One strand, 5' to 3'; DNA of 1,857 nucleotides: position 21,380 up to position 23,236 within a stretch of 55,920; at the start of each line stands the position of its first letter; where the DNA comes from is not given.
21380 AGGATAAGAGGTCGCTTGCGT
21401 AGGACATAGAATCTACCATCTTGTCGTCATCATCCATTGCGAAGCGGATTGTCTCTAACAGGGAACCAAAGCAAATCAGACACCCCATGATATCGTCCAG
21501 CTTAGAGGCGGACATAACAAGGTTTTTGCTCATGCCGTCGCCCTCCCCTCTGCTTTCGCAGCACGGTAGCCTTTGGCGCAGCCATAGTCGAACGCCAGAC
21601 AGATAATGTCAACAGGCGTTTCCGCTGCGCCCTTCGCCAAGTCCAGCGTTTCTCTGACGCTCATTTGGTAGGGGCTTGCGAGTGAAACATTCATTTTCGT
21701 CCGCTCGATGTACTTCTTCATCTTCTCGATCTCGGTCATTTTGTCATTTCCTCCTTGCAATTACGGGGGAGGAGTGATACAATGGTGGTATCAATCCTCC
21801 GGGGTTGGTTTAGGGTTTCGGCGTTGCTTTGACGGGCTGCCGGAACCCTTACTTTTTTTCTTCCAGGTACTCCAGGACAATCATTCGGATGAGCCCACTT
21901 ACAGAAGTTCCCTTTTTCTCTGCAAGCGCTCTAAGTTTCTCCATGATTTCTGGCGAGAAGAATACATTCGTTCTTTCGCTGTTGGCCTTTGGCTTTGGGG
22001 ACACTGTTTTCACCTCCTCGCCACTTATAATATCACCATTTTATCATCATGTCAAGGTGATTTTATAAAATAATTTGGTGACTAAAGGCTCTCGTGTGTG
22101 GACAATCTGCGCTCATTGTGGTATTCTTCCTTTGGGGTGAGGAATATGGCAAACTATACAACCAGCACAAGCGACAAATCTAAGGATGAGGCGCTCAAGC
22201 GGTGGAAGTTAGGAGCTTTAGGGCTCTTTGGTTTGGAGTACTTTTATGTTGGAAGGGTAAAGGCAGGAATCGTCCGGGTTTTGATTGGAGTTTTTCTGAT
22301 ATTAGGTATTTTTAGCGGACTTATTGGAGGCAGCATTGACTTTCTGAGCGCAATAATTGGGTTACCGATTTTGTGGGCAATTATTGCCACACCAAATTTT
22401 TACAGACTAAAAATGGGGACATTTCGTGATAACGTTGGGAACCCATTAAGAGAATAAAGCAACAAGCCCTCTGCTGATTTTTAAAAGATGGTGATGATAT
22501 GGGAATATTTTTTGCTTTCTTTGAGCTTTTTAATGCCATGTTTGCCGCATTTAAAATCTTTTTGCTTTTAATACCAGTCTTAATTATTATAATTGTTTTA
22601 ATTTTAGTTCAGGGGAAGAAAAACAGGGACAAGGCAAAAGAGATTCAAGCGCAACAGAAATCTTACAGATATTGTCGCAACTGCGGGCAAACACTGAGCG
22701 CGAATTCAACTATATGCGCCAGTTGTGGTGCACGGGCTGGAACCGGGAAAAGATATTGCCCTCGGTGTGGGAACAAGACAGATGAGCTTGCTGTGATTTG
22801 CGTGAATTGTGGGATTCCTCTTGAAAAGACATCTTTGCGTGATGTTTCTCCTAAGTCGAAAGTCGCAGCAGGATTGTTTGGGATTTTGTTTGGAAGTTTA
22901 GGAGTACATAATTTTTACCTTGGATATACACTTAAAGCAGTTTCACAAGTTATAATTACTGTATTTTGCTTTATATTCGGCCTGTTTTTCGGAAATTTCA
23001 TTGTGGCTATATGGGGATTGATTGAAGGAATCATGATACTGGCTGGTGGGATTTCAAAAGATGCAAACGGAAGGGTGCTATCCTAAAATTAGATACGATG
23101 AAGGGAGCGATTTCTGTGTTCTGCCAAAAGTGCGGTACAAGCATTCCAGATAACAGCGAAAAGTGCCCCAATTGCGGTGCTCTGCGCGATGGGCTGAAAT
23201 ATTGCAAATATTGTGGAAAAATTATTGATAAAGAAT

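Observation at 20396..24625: A 4.2 kb accessory island inserted between the tape-measure gene and the distal tail genes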

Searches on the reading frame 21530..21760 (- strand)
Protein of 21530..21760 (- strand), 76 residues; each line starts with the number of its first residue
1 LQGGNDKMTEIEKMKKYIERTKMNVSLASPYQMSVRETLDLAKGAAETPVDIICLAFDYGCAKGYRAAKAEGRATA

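Call 5: search_protein_families(library=pfam, proteins=[window:21530-21760:-], max_evalue=0.01)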
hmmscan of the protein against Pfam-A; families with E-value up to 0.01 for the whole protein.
window:21530-21760:- (76 aa): 0 families

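Call 6: search_protein_families(library=phrogs, proteins=[window:21530-21760:-], max_evalue=0.01)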
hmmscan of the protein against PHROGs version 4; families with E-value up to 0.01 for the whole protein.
window:21530-21760:- (76 aa): 0 families

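Call 23: search_protein_families(library=padloc, proteins=[window:21530-21739:-], max_evalue=0.1)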
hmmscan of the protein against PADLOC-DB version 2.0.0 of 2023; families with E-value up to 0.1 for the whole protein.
window:21530-21739:- (69 aa): 0 families

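Call 24: search_protein_families(library=ncbifam, proteins=[window:21530-21739:-], max_evalue=0.01)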
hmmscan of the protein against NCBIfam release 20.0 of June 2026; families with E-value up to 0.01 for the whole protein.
window:21530-21739:- (69 aa): 0 families

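Call 52: search_protein_families(library=pfam, proteins=[window:21533-21739:-], max_evalue=10)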
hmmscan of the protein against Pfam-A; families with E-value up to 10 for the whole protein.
seq(69 aa): 0 families

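Call 53: find_homologous_proteins(query=window:21533-21739:-, max_evalue=0.001)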
Query seq(69 aa) (69 aa): 159 proteins with E <= 0.001 among 159 candidates; the best 120 are listed.
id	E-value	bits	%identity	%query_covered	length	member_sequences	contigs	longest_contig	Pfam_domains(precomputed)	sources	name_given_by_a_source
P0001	1.7e-37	143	100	100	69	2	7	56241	-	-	-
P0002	6.3e-22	94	74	100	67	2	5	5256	-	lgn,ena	-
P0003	3.9e-21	91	73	96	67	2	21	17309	-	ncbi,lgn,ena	-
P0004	5.2e-21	91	70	96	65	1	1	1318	-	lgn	-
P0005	1.2e-20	90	70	100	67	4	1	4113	-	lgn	-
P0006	1.2e-20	90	69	97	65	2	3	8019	-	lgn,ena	-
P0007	2.1e-20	89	73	96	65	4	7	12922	-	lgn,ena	-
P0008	1.7e-19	86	69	97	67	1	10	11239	-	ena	-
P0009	7.9e-19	84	66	99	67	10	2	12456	-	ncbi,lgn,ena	-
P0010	2.0e-17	80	63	100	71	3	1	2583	-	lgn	-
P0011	3.1e-17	79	69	99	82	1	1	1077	-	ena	-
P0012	8.3e-17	78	60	100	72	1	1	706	-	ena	-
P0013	2.9e-16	76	63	97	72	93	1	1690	-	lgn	-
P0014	3.6e-16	76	58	100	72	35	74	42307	-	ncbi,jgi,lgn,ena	jgi:hypothetical protein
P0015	9.9e-16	74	63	100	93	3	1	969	-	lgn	-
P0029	4.4e-14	69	61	96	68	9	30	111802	-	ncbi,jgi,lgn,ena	jgi:hypothetical protein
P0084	2.7e-11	60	56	100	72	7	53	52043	-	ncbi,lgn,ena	-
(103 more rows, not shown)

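Call 54: find_encoding_contigs(protein=P0014, flank=5000, max_places=3)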
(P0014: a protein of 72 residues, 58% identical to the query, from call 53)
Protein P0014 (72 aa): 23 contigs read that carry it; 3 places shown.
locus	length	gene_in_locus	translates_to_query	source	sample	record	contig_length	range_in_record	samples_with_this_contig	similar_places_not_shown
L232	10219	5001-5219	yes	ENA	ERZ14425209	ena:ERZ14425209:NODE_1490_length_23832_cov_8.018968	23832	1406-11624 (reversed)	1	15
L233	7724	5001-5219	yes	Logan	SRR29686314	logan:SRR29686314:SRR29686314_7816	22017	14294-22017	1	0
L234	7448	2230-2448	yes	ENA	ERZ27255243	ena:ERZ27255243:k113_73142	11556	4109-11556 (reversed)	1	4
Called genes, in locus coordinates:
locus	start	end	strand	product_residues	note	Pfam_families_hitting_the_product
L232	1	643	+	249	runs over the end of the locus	PF00154:RecA_N, PF08423:Rad51 (faint), PF06745:ATPase (weak)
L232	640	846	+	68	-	-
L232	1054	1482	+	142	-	-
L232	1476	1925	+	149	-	-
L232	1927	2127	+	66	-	-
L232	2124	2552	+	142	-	PF11114:Minor_capsid_2 (weak)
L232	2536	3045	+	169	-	-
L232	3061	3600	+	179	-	-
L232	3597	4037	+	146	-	-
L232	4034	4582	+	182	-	PF06854:Phage_Gp15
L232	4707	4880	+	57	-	-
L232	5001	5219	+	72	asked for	-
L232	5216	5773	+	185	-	PF02498:Bro-N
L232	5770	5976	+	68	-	-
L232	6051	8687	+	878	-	-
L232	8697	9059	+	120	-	-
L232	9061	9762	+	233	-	-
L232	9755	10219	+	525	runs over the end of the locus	PF13884:Peptidase_S74 (weak)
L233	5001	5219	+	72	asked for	-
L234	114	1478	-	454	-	PF02195:ParB_N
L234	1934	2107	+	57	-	-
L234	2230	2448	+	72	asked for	-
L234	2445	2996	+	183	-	PF09669:Phage_pRha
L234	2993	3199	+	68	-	-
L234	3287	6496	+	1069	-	-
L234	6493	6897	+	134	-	-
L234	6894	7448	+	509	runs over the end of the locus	-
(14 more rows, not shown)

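Call 55: find_encoding_contigs(protein=P0029, flank=5000, max_places=3)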
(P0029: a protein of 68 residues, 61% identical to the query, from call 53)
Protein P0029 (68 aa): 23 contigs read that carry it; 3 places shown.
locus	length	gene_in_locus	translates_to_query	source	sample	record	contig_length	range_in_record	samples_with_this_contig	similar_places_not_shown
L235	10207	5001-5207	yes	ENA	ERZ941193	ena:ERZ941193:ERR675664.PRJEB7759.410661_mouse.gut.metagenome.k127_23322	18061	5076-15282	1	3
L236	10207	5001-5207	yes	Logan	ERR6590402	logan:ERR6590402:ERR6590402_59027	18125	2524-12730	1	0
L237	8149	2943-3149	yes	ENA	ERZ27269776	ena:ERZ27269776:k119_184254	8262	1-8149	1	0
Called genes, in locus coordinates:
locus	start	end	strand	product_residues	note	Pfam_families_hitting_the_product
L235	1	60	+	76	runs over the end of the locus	-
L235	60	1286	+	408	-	PF04860:Phage_portal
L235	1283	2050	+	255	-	PF00574:CLP_protease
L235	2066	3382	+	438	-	PF05065:Phage_capsid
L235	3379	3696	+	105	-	-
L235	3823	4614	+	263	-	PF08346:AntA, PF03374:ANT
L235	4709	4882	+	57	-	-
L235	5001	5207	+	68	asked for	-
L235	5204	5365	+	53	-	-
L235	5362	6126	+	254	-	PF02498:Bro-N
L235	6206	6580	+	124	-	PF05521:Phage_HCP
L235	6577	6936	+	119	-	-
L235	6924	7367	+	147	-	-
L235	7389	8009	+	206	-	-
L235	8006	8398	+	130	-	-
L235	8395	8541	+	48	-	-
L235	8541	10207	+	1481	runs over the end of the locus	PF10145:PhageMin_Tail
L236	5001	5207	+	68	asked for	-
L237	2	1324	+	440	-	?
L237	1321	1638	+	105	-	-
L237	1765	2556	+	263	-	PF08346:AntA, PF03374:ANT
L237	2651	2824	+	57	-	-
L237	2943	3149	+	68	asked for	-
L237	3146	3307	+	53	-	-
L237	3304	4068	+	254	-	PF02498:Bro-N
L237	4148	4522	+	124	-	PF05521:Phage_HCP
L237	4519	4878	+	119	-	-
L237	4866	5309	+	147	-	-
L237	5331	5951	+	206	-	-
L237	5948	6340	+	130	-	-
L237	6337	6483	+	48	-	-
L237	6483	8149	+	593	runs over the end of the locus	?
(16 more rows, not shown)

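Call 56: find_encoding_contigs(protein=P0084, flank=5000, max_places=3)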
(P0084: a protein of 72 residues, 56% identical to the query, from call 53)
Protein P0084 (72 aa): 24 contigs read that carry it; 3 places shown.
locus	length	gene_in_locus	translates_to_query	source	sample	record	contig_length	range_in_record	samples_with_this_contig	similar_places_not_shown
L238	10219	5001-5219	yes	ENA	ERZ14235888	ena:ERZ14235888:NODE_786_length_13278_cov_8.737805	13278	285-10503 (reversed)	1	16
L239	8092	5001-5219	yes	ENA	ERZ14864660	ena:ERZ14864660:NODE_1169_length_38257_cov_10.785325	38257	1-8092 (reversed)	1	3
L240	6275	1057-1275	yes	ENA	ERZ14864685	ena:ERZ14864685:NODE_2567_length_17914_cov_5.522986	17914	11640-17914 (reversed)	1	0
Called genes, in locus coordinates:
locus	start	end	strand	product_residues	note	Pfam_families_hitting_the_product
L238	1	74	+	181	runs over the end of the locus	-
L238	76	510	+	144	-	PF11114:Minor_capsid_2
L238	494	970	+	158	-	-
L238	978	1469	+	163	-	-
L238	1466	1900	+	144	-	-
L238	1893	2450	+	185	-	PF06854:Phage_Gp15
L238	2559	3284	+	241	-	PF09669:Phage_pRha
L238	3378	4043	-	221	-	PF16729:DUF5067, PF11611:DUF4352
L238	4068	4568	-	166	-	-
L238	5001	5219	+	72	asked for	-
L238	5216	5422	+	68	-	-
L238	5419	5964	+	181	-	PF09669:Phage_pRha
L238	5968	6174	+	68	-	-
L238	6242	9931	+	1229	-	-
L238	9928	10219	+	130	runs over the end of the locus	-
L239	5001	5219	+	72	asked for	-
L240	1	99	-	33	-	?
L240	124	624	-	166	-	-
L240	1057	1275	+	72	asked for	-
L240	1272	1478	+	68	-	-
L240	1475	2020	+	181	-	PF09669:Phage_pRha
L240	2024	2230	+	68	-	-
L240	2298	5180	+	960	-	-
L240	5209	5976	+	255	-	-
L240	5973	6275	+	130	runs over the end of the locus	-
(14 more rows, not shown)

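Call 81: predict_structure(alignment_id=A3)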
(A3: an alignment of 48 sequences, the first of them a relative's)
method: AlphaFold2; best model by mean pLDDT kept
length: 69 residues; sequences in the alignment: 48
mean_pLDDT: 68.8   pTM: 0.54
mean pLDDT of the five models: 68.8, 67.5, 65.2, 64.5, 64.5
residues with pLDDT >= 90: 0; 70-90: 36; 50-70: 31; < 50: 2
segments of 3 or more residues with pLDDT < 50: none
pLDDT, mean of each block of 10 residues (from residue 1): 76 61 60 67 74 77 67
secondary structure, 60 per line:
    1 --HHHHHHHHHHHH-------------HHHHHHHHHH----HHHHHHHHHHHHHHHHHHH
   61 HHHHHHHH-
elements in order: H3-14 H28-37 H42-68

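Call 87: fold_search(model_id=the predicted structure, library=pdb)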
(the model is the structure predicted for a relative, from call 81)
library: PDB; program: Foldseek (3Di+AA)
matches with E <= 10: 14; with E <= 0.001: 0
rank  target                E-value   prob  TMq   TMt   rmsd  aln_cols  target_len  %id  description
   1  8g3k_B                4.7e+00  0.08  0.41  0.23   6.4        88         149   14  Cryo-EM imaging scaffold subunits A and B used to display KRAS G12C complex with GDP (released 2023-08-09)
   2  3nl9                  5.7e+00  0.04  0.28  0.13  17.2        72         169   12  Crystal structure of a putative NTP pyrophosphohydrolase (Exig_1061) from EXIGUOBACTERIUM SP. 255-15 at 1.78 A resolutio (released 2010-07-21)
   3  5x3f_B                7.4e+00  0.07  0.34  0.10   9.4        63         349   11  Crystal structure of the YgjG-Protein A-Zpa963-PKA catalytic domain (released 2017-06-28)
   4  1wy1_B                7.4e+00  0.04  0.33  0.21   7.0        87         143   16  Crystal Structure of the PH0671 protein from Pyrococcus horikoshii OT3 (released 2005-02-22)
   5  6k3h_P                7.4e+00  0.03  0.23  0.13  10.3        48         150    6  Crystallographic Analysis of Nucleoside Diphosphate Kinase (NDK) from Aspergillus Flavus (released 2019-07-03)
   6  4fzo_A                7.4e+00  0.02  0.22  0.20   9.5        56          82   18  Crystal Structure of the apo-form uranyl binding protein (released 2013-12-11)
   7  4bxl_MODEL_1_A        8.4e+00  0.11  0.42  0.60   5.9        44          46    7  Structure of alpha-synuclein in complex with an engineered binding protein (released 2014-05-21)
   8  8qoz_J                8.4e+00  0.06  0.40  0.35   9.2        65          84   14  Cryo-EM Structure of Pre-B+5'ss+ATPgammaS Complex (core part) (released 2024-05-22)
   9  5dju_B                8.4e+00  0.04  0.29  0.33   9.6        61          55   11  Crystal structure of LOV2 (C450A) domain in complex with Zdk3 (released 2016-07-20)
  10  9esi_W                8.4e+00  0.04  0.29  0.06  12.7        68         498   18  Structure of a B-state intermediate committed to discard (Bd-II state) (released 2024-12-25)
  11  3s1k_A                8.4e+00  0.03  0.26  0.32   9.5        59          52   15  The Development of Peptide-based Tools for the Analysis of Angiogenesis (released 2011-08-17)
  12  1k44_A                8.4e+00  0.02  0.24  0.15  10.4        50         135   16  Mycobacterium tuberculosis Nucleoside Diphosphate Kinase (released 2002-05-15)
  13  6k64_C                9.6e+00  0.04  0.30  0.35   9.3        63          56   10  Application of anti-helix antibodies in protein structure determination (8188-3LRH) (released 2019-08-14)
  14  8da3_A                9.6e+00  0.03  0.27  0.31   9.4        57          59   12  Coevolved affibody-Z domain pair LL1.c1 (released 2023-07-26)

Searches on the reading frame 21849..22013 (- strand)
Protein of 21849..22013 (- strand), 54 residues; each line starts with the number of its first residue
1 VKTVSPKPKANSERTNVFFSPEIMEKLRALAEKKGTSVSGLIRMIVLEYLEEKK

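Call 5: search_protein_families(library=pfam, proteins=[window:21849-22013:-], max_evalue=0.01)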
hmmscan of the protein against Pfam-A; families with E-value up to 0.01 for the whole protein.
window:21849-22013:- (54 aa): 7 families
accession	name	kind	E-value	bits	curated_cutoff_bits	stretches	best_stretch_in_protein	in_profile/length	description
PF07878.17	RHH_5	-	2.4e-08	34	26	1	12-54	1-43/43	CopG-like RHH_1 or ribbon-helix-helix domain, RHH_5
PF09274.16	ParG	-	7.8e-06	26.4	21.4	1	5-53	27-75/76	ParG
PF01402.27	RHH_1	-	1.9e-05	24.9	20.5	1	20-52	7-39/39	Ribbon-helix-helix protein, copG family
PF21983.2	NikA-like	-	0.00029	21.4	27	1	12-49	4-41/72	Mobilization protein NikA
PF20605.4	Antitox_RHH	-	0.0035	17.9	27.2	1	18-42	10-34/50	Antitoxin-like ribbon-helix-helix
PF19807.5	DUF6290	-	0.0061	17.2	27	1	26-52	15-41/72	Family of unknown function (DUF6290)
PF12651.13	RHH_3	-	0.008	16.6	21.6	0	13-51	3-41/44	Ribbon-helix-helix domain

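Call 6: search_protein_families(library=phrogs, proteins=[window:21849-22013:-], max_evalue=0.01)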
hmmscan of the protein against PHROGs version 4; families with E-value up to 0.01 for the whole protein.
window:21849-22013:- (54 aa): 6 families
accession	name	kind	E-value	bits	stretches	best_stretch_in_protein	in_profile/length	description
phrog_876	-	transcription regulation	3.1e-05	24.6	1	2-54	57-109/239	transcriptional repressor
phrog_11622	-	transcription regulation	0.00013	23.1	1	18-51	4-37/100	transcriptional regulator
phrog_582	-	transcription regulation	0.0006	21.1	1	9-53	54-98/105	Arc-like repressor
phrog_7325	-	transcription regulation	0.00084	20.5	1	20-53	64-97/151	CopG-like transcriptional repressor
phrog_13890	-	unknown function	0.0033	18.4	1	13-52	18-57/73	-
phrog_3180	-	transcription regulation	0.0082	17.1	1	14-53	7-46/50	Arc-like repressor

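Call 23: search_protein_families(library=padloc, proteins=[window:21849-22013:-], max_evalue=0.1)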
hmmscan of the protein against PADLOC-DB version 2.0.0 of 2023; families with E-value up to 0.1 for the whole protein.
window:21849-22013:- (54 aa): 0 families

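Call 24: search_protein_families(library=ncbifam, proteins=[window:21849-22013:-], max_evalue=0.01)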
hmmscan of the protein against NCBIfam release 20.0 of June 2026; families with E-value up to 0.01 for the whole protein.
window:21849-22013:- (54 aa): 4 families
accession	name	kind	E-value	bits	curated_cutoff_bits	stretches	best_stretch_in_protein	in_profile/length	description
NF048017.1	antitoxin_RelB_like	equivalog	2.3e-05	24.5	50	1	20-52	3-35/70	type II toxin-antitoxin system RelB family antitoxin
NF041793.1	ORF56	equivalog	0.00022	21.2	50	1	20-50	8-38/39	ORF56 family plasmid copy control protein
NF046040.1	RelB_antitoxin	equivalog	0.00097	19.4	50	1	25-52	11-38/69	type II toxin-antitoxin system RelB family antitoxin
TIGR03117.2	cas_csf4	equivalog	0.0038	15.4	400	1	7-52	54-99/800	type IV CRISPR-associated DEAD/DEAH-box helicase Csf4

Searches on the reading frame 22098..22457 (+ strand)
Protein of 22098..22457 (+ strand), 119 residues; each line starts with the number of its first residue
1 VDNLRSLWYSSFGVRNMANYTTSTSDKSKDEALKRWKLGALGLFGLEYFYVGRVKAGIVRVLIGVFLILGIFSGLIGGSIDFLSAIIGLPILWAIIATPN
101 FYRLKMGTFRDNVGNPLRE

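Call 5: search_protein_families(library=pfam, proteins=[window:22098-22457:+], max_evalue=0.01)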
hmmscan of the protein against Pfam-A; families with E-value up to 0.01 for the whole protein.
window:22098-22457:+ (119 aa): 1 family
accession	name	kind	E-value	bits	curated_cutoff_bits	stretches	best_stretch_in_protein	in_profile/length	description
PF04224.18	DUF417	-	0.0046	17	27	1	56-109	90-143/175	Protein of unknown function, DUF417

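Call 6: search_protein_families(library=phrogs, proteins=[window:22098-22457:+], max_evalue=0.01)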
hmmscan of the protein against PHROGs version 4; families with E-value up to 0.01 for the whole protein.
window:22098-22457:+ (119 aa): 3 families
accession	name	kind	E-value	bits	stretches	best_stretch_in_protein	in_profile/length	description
phrog_10772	-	unknown function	1.2e-06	29.7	1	27-75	2-50/82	-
phrog_21924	-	unknown function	0.0043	18.2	1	40-85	64-108/132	-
phrog_7621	-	unknown function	0.0084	17.4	0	53-84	15-46/76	-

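Call 23: search_protein_families(library=padloc, proteins=[window:22146-22457:+], max_evalue=0.1)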
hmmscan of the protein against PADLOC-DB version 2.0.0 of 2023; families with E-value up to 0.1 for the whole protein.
window:22146-22457:+ (103 aa): 0 families

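Call 24: search_protein_families(library=ncbifam, proteins=[window:22146-22457:+], max_evalue=0.01)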
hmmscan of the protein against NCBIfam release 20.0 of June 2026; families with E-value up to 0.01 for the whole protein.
window:22146-22457:+ (103 aa): 0 families

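Call 52: search_protein_families(library=pfam, proteins=[window:22146-22454:+], max_evalue=10)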
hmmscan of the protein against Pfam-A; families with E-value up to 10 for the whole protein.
seq(103 aa): 5 families
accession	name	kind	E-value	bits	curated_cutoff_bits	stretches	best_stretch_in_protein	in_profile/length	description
PF04224.18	DUF417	-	0.0034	17.4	27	1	40-93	90-143/175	Protein of unknown function, DUF417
PF07787.17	TMEM43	-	0.33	10.7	23.3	1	10-86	176-247/250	Transmembrane protein 43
PF24431.1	DUF7554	-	0.61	10.9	25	1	42-80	12-53/60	Family of unknown function (DUF7554)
PF05154.21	TM2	-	0.73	10.5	27.9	1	25-56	15-47/51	TM2 domain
PF11127.14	YgaP-like_TM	-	3.2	8.4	25.3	1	42-74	11-42/66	Inner membrane protein YgaP-like, transmembrane domain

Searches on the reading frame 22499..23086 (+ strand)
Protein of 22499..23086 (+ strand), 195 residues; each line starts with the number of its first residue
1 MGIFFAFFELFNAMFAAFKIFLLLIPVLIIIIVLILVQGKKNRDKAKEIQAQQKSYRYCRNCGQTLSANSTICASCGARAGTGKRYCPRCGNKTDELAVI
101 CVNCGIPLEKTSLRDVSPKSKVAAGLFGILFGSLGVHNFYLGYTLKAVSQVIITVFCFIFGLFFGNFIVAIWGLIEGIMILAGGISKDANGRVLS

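Call 5: search_protein_families(library=pfam, proteins=[window:22499-23086:+], max_evalue=0.01)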
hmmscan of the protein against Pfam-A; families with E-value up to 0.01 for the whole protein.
window:22499-23086:+ (195 aa): 8 families
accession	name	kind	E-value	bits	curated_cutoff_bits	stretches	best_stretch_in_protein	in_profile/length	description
PF13248.11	Zn_ribbon_3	-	1.2e-09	37.7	27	2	84-108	2-26/26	zinc-ribbon domain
PF13240.11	Zn_Ribbon_1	-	2.1e-08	34.1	25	2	58-78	1-21/23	zinc-ribbon domain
PF05154.21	TM2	-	2.9e-08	34.2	27.9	1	118-162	2-47/51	TM2 domain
PF12773.13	DZR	-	3.8e-07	30.6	27.3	1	59-105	1-45/45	Double zinc ribbon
PF18912.6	DZR_2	-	0.00012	22.3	27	1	58-104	9-55/56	Double zinc ribbon domain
PF17032.10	Zn_ribbon_15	-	0.00028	22.1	28.9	1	52-91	33-73/73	zinc-ribbon family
PF24463.1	DUF7577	-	0.0029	17.6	28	1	55-66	15-26/27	Domain of unknown function (DUF7577)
PF23455.1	DUF7129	-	0.0099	16.1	30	1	73-99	14-42/45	Domain of unknown function (DUF7129)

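Call 6: search_protein_families(library=phrogs, proteins=[window:22499-23086:+], max_evalue=0.01)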
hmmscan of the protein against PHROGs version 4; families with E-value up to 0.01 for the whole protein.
window:22499-23086:+ (195 aa): 12 families
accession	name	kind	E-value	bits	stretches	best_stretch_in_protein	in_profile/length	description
phrog_10292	-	unknown function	2.8e-14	54.3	1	58-194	5-114/136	-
phrog_21924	-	unknown function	2.2e-10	41.8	1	116-194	50-131/132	-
phrog_8436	-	unknown function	5.7e-09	37.1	1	27-78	35-85/110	-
phrog_33436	-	unknown function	2.9e-07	31.6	1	119-182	2-61/117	-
phrog_2546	-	unknown function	7e-07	30.6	1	86-121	2-37/180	-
phrog_10680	-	unknown function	8.7e-05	23.6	1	114-182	71-129/144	-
phrog_4852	-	unknown function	0.00022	22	0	83-113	12-44/194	-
phrog_6586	-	unknown function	0.00075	20.4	0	86-112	5-31/129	-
phrog_16989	-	moron, auxiliary metabolic gene and host takeover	0.002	19.1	1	56-79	6-29/122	membrane protein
phrog_19315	-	unknown function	0.0026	17.9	1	54-94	271-311/348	-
phrog_16315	-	unknown function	0.0031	17.2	1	53-97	22-67/532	-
phrog_36481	-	unknown function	0.0098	17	0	86-108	16-38/60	-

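Call 23: search_protein_families(library=padloc, proteins=[window:22499-23086:+], max_evalue=0.1)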
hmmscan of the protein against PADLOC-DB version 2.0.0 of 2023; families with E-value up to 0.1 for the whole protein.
window:22499-23086:+ (195 aa): 1 family
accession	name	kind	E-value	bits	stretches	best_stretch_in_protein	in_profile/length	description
PDLC04162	HEC-08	-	0.081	10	0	44-107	191-252/358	-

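Call 24: search_protein_families(library=ncbifam, proteins=[window:22499-23086:+], max_evalue=0.01)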
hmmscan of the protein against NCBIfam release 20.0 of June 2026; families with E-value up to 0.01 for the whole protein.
window:22499-23086:+ (195 aa): 3 families
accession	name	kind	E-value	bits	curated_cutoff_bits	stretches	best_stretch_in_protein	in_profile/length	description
NF011302.0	PRK14714.1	equivalog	0.00014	19.6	1791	1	43-124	667-748/1350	DNA-directed DNA polymerase II large subunit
NF049953.1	ribbon_DG_selen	exception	0.001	19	130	0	85-111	6-32/172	zinc ribbon-containing (seleno)protein DG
NF045510.1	4Cys_prefix_kin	domain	0.0024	18.1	24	0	57-66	17-26/26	4-Cys prefix domain-containing protein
